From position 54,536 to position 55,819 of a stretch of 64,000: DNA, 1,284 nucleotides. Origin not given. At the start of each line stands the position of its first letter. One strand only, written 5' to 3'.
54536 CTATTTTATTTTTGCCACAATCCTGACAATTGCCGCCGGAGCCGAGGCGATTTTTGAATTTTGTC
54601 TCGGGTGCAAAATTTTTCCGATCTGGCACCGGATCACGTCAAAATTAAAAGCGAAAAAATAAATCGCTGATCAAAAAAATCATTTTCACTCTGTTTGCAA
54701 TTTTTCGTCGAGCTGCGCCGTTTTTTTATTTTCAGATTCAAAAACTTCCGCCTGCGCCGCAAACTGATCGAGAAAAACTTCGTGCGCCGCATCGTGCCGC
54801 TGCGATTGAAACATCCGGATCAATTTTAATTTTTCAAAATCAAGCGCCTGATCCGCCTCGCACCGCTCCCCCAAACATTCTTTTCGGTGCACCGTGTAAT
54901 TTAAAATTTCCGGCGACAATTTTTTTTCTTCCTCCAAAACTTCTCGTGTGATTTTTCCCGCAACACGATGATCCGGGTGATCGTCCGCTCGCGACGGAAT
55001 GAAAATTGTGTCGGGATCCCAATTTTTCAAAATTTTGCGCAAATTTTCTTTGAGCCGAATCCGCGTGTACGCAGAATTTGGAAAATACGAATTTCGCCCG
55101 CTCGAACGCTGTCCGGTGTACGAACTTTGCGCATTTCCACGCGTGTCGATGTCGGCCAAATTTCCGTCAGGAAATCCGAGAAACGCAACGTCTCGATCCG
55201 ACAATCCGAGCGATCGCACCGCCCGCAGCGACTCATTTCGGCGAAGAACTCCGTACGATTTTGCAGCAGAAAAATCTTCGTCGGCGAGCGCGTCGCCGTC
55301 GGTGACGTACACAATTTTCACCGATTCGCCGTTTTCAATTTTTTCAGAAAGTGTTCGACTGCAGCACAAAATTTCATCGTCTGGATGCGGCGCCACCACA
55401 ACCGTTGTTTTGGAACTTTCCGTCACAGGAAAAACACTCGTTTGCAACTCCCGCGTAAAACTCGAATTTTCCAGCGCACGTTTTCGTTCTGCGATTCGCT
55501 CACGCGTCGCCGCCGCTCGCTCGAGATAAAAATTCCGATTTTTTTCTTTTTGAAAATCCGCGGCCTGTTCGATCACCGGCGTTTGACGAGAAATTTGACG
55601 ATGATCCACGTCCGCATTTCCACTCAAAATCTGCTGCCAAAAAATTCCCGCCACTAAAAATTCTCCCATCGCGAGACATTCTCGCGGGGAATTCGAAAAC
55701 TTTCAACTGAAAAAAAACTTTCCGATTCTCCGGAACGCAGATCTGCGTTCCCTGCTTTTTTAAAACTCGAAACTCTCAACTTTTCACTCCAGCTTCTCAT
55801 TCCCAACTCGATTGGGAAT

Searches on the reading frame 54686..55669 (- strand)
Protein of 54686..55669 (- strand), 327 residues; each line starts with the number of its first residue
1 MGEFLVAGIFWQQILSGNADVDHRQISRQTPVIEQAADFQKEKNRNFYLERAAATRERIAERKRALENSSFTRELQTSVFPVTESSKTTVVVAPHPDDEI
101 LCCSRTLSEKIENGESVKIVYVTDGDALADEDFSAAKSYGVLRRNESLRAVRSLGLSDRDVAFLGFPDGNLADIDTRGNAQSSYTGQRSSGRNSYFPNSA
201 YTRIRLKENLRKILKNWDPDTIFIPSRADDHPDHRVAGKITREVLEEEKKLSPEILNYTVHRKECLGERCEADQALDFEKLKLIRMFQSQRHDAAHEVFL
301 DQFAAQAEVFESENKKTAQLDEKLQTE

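Call 57: search_protein_families(library=pfam, proteins=[window:54686-55669:-], max_evalue=0.01)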
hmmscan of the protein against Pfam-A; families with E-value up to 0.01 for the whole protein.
window:54686-55669:- (327 aa): 1 family
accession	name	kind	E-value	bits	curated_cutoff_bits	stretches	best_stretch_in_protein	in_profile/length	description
PF02585.22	PIG-L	-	1.7e-30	106.6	28.2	1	90-244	1-128/129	GlcNAc-PI de-N-acetylase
